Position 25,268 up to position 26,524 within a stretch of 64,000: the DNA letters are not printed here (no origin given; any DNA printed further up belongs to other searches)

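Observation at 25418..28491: Two-gene operon: intact SIR2-like/TPR protein coupled (ATGA) to an unknown 318-aa protein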

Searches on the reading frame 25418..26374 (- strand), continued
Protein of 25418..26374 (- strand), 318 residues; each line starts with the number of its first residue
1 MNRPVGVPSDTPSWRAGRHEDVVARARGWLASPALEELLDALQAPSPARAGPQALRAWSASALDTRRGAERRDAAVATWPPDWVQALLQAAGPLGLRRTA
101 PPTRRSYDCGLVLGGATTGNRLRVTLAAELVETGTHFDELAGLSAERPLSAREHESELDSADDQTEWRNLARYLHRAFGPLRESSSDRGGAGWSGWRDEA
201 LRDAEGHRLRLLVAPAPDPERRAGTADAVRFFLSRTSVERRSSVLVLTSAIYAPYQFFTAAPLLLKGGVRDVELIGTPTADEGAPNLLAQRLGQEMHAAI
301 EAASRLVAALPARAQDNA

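Call 60: find_encoding_contigs(protein=P0188, flank=7000, max_places=1)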
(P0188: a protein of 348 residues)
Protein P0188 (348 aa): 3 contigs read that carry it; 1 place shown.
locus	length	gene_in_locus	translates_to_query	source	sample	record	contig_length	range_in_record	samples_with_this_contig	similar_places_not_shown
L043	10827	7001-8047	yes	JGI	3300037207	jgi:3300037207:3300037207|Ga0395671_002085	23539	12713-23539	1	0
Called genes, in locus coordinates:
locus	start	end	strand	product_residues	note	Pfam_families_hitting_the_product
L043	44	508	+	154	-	PF14137:DUF4304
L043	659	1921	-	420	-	PF02899:Phage_int_SAM_1 (weak), PF00589:Phage_integrase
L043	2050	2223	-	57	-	-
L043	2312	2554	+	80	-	PF01197:Ribosomal_L31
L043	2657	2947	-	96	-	-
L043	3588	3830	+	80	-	PF00550:PP-binding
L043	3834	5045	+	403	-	PF00109:ketoacyl-synt, PF02801:Ketoacyl-synt_C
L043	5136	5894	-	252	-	-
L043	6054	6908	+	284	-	PF01149:Fapy_DNA_glyco, PF06831:H2TH, PF06827:zf-FPG_IleRS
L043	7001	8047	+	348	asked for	-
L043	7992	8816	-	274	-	-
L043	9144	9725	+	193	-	-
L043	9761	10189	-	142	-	-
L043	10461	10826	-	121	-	?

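Call 68: find_encoding_contigs(protein=P0062, flank=10000, max_places=1)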
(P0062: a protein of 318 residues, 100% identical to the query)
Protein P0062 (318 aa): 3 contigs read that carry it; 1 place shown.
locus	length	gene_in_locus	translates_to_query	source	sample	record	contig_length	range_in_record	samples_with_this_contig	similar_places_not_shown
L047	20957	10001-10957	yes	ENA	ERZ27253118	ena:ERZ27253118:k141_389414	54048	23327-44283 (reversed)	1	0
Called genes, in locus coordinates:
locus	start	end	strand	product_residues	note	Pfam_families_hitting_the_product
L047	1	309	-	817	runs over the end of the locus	PF00133:tRNA-synt_1, PF09334:tRNA-synt_1g, PF13603:tRNA-synt_1_2, PF00133:tRNA-synt_1, PF09334:tRNA-synt_1g (weak), PF08264:Anticodon_1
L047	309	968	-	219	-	PF01411:tRNA-synt_2c (weak)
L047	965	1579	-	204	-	-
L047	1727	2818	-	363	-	-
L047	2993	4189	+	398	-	-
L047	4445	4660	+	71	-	-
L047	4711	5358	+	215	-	-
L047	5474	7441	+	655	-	-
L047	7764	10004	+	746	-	PF13289:SIR2_2 (weak)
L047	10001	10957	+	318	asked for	-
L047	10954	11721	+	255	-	-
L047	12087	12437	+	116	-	-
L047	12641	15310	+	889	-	PF25201:nSTAND6 (faint), PF00515:TPR_1 (faint), PF07719:TPR_2 (faint), PF13176:TPR_7 (faint), PF24885:TPR_NPHP3, PF13424:TPR_12, PF13374:TPR_10, PF13424:TPR_12, +1 more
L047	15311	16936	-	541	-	PF00282:Pyridoxal_deC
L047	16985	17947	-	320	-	PF05721:PhyH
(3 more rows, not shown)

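Call 69: fold_search(model_id=the predicted structure, library=viral)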
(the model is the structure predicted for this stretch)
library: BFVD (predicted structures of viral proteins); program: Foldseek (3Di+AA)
matches with E <= 10: 1013; with E <= 0.001: 0
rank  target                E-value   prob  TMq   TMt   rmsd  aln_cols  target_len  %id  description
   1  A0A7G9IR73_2          1.6e-02  0.16  0.18  0.06  21.6       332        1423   14  Uncharacterized protein [Frankliniella occidentalis associated virga-like virus 2]
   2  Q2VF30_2              1.7e-02  0.15  0.17  0.06  25.6       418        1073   12  (no name in the UniProt tables at hand)
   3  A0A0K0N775            2.4e-02  0.60  0.25  0.21  10.5       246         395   13  Glycosyl transferase family 1 domain-containing protein [Gordonia phage GMA2]
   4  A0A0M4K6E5            3.4e-02  0.38  0.23  0.25  17.7       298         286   14  (no name in the UniProt tables at hand)
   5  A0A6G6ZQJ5            3.4e-02  0.21  0.23  0.22  20.1       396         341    9  (no name in the UniProt tables at hand)
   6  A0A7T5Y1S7            4.0e-02  0.18  0.14  0.15  19.6       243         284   13  Pol protein (Fragment) [Bat gammaretrovirus]
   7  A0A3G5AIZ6            4.3e-02  0.25  0.22  0.20  12.5       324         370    9  Patatin-like phospholipase [Solumvirus sp.]
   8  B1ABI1                5.6e-02  0.25  0.21  0.19  10.5       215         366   12  (no name in the UniProt tables at hand)
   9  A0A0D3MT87            7.1e-02  0.14  0.13  0.13  17.3       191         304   10  Ribonucleotide diphosphate reductas alpha subunit [Lactococcus phage WRP3]
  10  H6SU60                7.5e-02  0.72  0.25  0.15   8.3       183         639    8  PhoH family [Campylobacter virus IBB35]
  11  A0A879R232            7.9e-02  0.87  0.30  0.52  11.4       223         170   15  DUF218 domain-containing protein [Synechococcus phage S-SRM01]
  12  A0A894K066            7.9e-02  0.20  0.13  0.23  11.5       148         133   12  (no name in the UniProt tables at hand)
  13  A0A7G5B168            7.9e-02  0.20  0.14  0.19  16.6       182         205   13  Uncharacterized protein [Providencia phage vB_PreS-Stilesk]
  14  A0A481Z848            7.9e-02  0.20  0.22  0.23  13.1       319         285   11  Patatin-like phospholipase [Pithovirus LCPAC304]
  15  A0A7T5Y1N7            8.4e-02  0.23  0.15  0.27   8.1       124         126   14  Pol protein (Fragment) [Bat gammaretrovirus]
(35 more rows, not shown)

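Call 86: find_homologous_proteins(query=A4, max_evalue=0.00001)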
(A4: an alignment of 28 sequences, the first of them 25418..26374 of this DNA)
Query A4 (28 sequences) (318 aa, profile of the alignment): 79 proteins with E <= 0.00001 among 8000 candidates.
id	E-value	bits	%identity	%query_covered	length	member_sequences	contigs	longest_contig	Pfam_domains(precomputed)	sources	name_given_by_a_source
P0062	1.1e-104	368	100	100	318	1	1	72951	-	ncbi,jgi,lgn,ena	ncbi:MAG TPA: hypothetical protein VF533_19845 [Solirubrobacteraceae bacterium]|jgi:hypothetical pro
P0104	1.1e-97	345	50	97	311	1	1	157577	PF27209.1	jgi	jgi:hypothetical protein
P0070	3.8e-97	344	51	95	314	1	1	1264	PF27209.1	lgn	-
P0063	3.9e-97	344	56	97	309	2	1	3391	PF27209.1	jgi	jgi:hypothetical protein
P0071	9.5e-97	342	51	96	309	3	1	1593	PF27209.1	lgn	-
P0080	1.4e-95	338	52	94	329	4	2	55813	PF27209.1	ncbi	ncbi:MAG: hypothetical protein ACRDQ4_15365 [Pseudonocardiaceae bacterium]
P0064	4.1e-95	337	55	97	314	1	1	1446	PF27209.1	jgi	jgi:hypothetical protein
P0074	4.9e-95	337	51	94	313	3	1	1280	PF27209.1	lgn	-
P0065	8.9e-95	336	55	97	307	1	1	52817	PF27209.1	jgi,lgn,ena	jgi:hypothetical protein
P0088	2.3e-94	334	55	93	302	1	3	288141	PF27209.1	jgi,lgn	jgi:hypothetical protein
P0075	2.4e-94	334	55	93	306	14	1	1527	PF27209.1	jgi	-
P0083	4.5e-94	333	50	92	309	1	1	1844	PF27209.1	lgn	-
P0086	4.7e-94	333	54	92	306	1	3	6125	PF27209.1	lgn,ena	-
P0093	5.9e-94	333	50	93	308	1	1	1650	PF27209.1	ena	-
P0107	7.3e-94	333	52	93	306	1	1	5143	PF27209.1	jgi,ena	-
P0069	7.5e-94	333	51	97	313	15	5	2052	PF27209.1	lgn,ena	-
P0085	1.1e-93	332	50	96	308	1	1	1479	PF27209.1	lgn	-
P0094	1.3e-93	332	52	92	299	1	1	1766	PF27209.1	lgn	-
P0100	2.0e-93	331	50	92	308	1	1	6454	PF27209.1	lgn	-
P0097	2.7e-93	331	51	95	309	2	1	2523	PF27209.1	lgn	-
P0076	3.2e-93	331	51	94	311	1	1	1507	PF27209.1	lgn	-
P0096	1.1e-92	329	49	92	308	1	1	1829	PF27209.1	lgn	-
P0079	2.2e-92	328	51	94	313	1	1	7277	PF27209.1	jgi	jgi:hypothetical protein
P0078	2.4e-92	328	51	97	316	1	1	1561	PF27209.1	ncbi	-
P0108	4.7e-92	327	51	97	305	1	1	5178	PF27209.1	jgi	jgi:hypothetical protein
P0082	5.8e-92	327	52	91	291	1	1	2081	PF27209.1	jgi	jgi:hypothetical protein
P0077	8.5e-92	326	52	94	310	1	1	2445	PF27209.1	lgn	-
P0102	8.5e-92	326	49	90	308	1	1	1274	PF27209.1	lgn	-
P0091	9.5e-92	326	51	89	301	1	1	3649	PF27209.1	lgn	-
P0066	1.4e-91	325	56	93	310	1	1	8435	PF27209.1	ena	-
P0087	1.5e-91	325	51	93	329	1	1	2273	PF27209.1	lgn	-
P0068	4.1e-91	324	55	93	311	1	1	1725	PF27209.1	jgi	jgi:hypothetical protein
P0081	4.1e-91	324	51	93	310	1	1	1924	PF27209.1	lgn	-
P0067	1.3e-90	322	55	97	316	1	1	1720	PF27209.1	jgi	jgi:hypothetical protein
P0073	2.2e-90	321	53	90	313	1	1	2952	PF27209.1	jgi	jgi:hypothetical protein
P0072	2.4e-89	318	56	94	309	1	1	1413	PF27209.1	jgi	jgi:hypothetical protein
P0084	3.1e-89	318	49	97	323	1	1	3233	PF27209.1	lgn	-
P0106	1.8e-88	315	50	92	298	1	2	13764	PF27209.1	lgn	-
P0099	3.1e-88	314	54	90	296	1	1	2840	PF27209.1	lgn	-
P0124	5.3e-88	314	48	94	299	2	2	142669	PF27209.1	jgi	jgi:hypothetical protein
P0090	9.9e-88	313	52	93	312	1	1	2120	PF27209.1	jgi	jgi:hypothetical protein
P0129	2.3e-86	308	42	95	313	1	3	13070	PF27209.1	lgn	-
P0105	4.3e-86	307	49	93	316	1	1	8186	PF27209.1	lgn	-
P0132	1.6e-85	305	38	91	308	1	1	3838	PF27209.1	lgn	-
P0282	7.0e-84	300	26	90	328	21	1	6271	PF27209.1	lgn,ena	-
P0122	8.6e-84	300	50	88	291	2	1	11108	PF27209.1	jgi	jgi:hypothetical protein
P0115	2.2e-83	298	48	92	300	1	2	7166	PF27209.1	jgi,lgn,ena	jgi:hypothetical protein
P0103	9.6e-83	296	52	89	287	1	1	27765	PF27209.1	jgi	jgi:hypothetical protein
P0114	1.0e-82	296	49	92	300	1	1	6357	PF27209.1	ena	-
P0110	2.2e-82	295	49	92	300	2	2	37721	PF27209.1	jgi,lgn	jgi:hypothetical protein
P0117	3.2e-82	294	47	92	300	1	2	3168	PF27209.1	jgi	-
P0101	1.8e-81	292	53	90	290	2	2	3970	PF27209.1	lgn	-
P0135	7.5e-81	290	38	89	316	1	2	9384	PF27209.1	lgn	-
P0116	9.7e-81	290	51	92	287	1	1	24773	PF27209.1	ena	-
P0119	1.8e-80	289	51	89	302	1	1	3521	PF27209.1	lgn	-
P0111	4.5e-80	287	51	85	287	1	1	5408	PF27209.1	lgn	-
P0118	8.3e-79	283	50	92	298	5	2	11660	PF27209.1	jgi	jgi:hypothetical protein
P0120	6.4e-78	280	50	90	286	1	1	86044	PF27209.1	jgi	jgi:hypothetical protein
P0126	1.4e-77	279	44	92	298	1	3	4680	PF27209.1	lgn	-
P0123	7.8e-76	274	47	93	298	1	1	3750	PF27209.1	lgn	-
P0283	1.1e-69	253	39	94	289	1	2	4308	PF27209.1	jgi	jgi:hypothetical protein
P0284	2.2e-69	252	25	92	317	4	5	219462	PF27209.1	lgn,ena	-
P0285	1.7e-68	249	26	91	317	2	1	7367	PF27209.1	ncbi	-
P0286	3.9e-67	245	33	71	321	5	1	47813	PF27209.1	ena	-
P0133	1.5e-66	243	41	92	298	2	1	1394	PF27209.1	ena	-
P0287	6.3e-66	241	24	95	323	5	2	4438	PF27209.1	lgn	-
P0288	9.2e-65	237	28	91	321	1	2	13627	PF27209.1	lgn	-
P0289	1.1e-54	204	27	86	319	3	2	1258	PF27209.1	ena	-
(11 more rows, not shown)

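Call 87: find_encoding_contigs(protein=P0284, flank=8000, max_places=2)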
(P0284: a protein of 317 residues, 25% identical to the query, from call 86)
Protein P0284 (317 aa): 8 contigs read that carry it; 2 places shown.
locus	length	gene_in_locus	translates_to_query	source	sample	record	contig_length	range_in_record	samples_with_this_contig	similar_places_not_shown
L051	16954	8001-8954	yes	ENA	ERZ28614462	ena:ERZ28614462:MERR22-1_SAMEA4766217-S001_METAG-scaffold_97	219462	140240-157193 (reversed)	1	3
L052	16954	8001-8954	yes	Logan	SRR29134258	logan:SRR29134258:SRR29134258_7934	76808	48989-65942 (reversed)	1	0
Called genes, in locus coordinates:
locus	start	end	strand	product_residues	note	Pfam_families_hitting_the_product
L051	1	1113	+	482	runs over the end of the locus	PF08218:Citrate_ly_lig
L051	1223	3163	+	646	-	PF14307:Glyco_tran_WbsX, PF00535:Glycos_transf_2, PF10111:Glyco_tranf_2_2, PF13641:Glyco_tranf_2_3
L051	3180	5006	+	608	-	PF13522:GATase_6, PF13537:GATase_7, PF00733:Asn_synthase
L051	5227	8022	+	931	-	PF00486:Trans_reg_C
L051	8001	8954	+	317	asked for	PF27209:Rv3785_N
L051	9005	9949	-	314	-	-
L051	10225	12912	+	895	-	PF00931:NB-ARC, PF20720:nSTAND3, PF13424:TPR_12 (faint)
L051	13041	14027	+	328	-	PF13428:TPR_14 (faint), PF14559:TPR_19 (faint)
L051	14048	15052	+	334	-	PF00004:AAA, PF17866:AAA_lid_6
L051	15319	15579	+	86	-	-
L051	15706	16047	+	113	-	-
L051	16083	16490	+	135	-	-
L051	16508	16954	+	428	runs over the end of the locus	PF00899:ThiF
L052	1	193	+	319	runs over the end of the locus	PF00144:Beta-lactamase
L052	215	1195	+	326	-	PF01636:APH, PF01633:Choline_kinase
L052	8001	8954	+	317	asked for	PF27209:Rv3785_N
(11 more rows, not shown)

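Call 88: find_encoding_contigs(protein=P0286, flank=8000, max_places=1)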
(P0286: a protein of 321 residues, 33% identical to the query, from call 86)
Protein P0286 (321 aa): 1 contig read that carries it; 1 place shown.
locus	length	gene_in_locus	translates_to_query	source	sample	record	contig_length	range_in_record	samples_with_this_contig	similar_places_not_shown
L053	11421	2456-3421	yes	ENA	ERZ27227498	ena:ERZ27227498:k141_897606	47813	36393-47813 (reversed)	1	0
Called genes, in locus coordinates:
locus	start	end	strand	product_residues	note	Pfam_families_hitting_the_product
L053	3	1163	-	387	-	?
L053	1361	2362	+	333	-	PF02540:NAD_synthase, PF01171:ATP_bind_3 (weak), PF03054:tRNA_Me_trans (faint), PF00958:GMP_synt_C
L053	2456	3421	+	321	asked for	PF27209:Rv3785_N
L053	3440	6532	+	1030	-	PF13271:DUF4062 (weak), PF00931:NB-ARC (faint), PF13191:AAA_16 (faint), PF24883:NPHP3_N (weak)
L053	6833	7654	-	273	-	PF00165:HTH_AraC, PF12833:HTH_18, PF00165:HTH_AraC (weak)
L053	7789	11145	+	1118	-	PF16656:Pur_ac_phosph_N, PF00149:Metallophos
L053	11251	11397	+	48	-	-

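Call 92: search_protein_families(library=pfam, proteins=[L053:3440-6532:+, L053:1361-2362:+, L051:5227-8022:+, L042:5242-6561:+, L042:8037-8873:+, L003:7594-8073:-, L051:9005-9949:-], max_evalue=0.01)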
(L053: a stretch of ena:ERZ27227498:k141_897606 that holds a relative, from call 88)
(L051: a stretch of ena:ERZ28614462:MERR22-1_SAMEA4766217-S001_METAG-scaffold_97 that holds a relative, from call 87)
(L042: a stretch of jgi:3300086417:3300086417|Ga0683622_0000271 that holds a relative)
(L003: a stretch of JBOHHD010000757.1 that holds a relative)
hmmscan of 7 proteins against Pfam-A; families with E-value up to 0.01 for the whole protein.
L053:3440-6532:+ (1030 aa): 8 families
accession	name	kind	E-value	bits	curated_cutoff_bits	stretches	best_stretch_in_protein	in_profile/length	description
PF24883.2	NPHP3_N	-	2.4e-07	31.6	24.8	1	226-351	18-150/164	Nephrocystin 3, N-terminal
PF13271.11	DUF4062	-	7.5e-07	29.7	24.7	1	3-116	1-81/82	Domain of unknown function (DUF4062)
PF13191.12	AAA_16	-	8.5e-06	26.8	32.6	1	213-353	4-161/167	AAA ATPase domain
PF00931.28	NB-ARC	-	2.4e-05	24.2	23.5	1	217-261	4-49/248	NB-ARC domain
PF13401.12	AAA_22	-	0.0026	18.5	27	0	229-348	4-108/130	AAA domain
PF20703.3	nSTAND1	-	0.0027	17.8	27.1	1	213-409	18-215/379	Novel STAND NTPase 1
PF25199.1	nSTAND_NTPase5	-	0.0032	17.7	34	0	215-255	26-66/145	Novel STAND NTPase 5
PF00004.35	AAA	-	0.0077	17.1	21.2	0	233-340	1-73/131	ATPase family associated with various cellular activities (AAA)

L053:1361-2362:+ (333 aa): 8 families
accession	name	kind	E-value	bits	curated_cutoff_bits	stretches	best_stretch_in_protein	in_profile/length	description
PF00958.27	GMP_synt_C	-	3.8e-36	123.5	27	1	242-332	2-92/92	GMP synthase C terminal domain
PF02540.23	NAD_synthase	-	4.5e-10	39.5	21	1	26-98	8-80/242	NAD synthase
PF01171.26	ATP_bind_3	-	8.5e-06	26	27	1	38-86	1-53/182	PP-loop family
PF03054.22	tRNA_Me_trans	-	2e-05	24.8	20.6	1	37-75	1-38/202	tRNA methyl transferase HUP domain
PF00764.25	Arginosuc_synth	-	5.3e-05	23.8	27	1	38-104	1-66/162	Arginosuccinate synthase N-terminal HUP domain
PF00733.27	Asn_synthase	-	7.7e-05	22.9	21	1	34-79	15-60/354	Asparagine synthase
PF06508.19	QueC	-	9.3e-05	22.5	22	1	39-88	2-50/210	Queuosine biosynthesis protein QueC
PF02568.20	ThiI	-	0.00026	21.1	20.5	1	37-89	4-55/197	Thiamine biosynthesis protein (ThiI)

L051:5227-8022:+ (931 aa): 1 family
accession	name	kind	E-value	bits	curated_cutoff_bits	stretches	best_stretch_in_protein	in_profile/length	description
PF00486.34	Trans_reg_C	-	3.5e-08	33.8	26.2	1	33-105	2-76/77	Transcriptional regulatory protein, C terminal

L042:5242-6561:+ (439 aa): 0 families

L042:8037-8873:+ (278 aa): 1 family
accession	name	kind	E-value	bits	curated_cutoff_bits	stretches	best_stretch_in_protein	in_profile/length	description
PF15956.11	DUF4760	-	0.0047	17.5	25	1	117-173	70-126/141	Domain of unknown function (DUF4760)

L003:7594-8073:- (160 aa): 3 families
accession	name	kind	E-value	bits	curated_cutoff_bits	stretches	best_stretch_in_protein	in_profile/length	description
PF13676.11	TIR_2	-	2.9e-23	83.1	28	1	20-132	1-113/122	TIR domain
PF08937.16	ThsB_TIR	-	2.4e-05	25.1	21.2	1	21-108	1-94/100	Thoeris protein ThsB, TIR-like domain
PF01582.25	TIR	-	0.0012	19.1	21.3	1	54-99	37-82/179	TIR domain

L051:9005-9949:- (314 aa): 0 families

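Call 93: search_dna_similar(query=window:25418-26374:-, collection=plasmids, mode=protein, max_evalue=0.001, max_rows=20)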
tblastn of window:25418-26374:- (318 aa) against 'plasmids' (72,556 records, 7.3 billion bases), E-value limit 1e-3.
Records with a match: 2; places in all: 2; records where one place covers at least 80% of the query: 1.
Best place of each record, by identity: <60% 2.
By first word of the organism name: Nocardia 1; Rhodococcus 1.
By predicted mobility (MOB-suite, as given by PLSDB): non-mobilizable 1; conjugative 1.
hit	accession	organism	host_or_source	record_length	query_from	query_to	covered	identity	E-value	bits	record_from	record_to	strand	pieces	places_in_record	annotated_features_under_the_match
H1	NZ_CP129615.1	Nocardia sp. PE-7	cell culture,an LDPE film in soil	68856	20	276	81%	30.7%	1e-8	64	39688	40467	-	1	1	hypothetical protein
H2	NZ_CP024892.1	Rhodococcus ruber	cell culture,activated sludge from ...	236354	22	256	74%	31.1%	2e-5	54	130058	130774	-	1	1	hypothetical protein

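Call 94: search_dna_similar(query=P0232, collection=plasmids, mode=protein, max_evalue=0.001, max_rows=25)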
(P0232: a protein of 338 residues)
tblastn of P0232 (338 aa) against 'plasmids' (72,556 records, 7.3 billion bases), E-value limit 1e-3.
Records with a match: 2; places in all: 2; records where one place covers at least 80% of the query: 2.
Best place of each record, by identity: <60% 2.
By first word of the organism name: Rhodococcus 1; Nocardia 1.
By predicted mobility (MOB-suite, as given by PLSDB): conjugative 1; non-mobilizable 1.
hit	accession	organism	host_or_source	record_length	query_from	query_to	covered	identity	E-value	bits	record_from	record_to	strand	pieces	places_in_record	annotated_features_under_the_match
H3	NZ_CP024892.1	Rhodococcus ruber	cell culture,activated sludge from ...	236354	22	336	93%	31.4%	2e-27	120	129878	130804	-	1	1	hypothetical protein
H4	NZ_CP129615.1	Nocardia sp. PE-7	cell culture,an LDPE film in soil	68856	21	327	91%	30.9%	2e-23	108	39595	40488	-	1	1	hypothetical protein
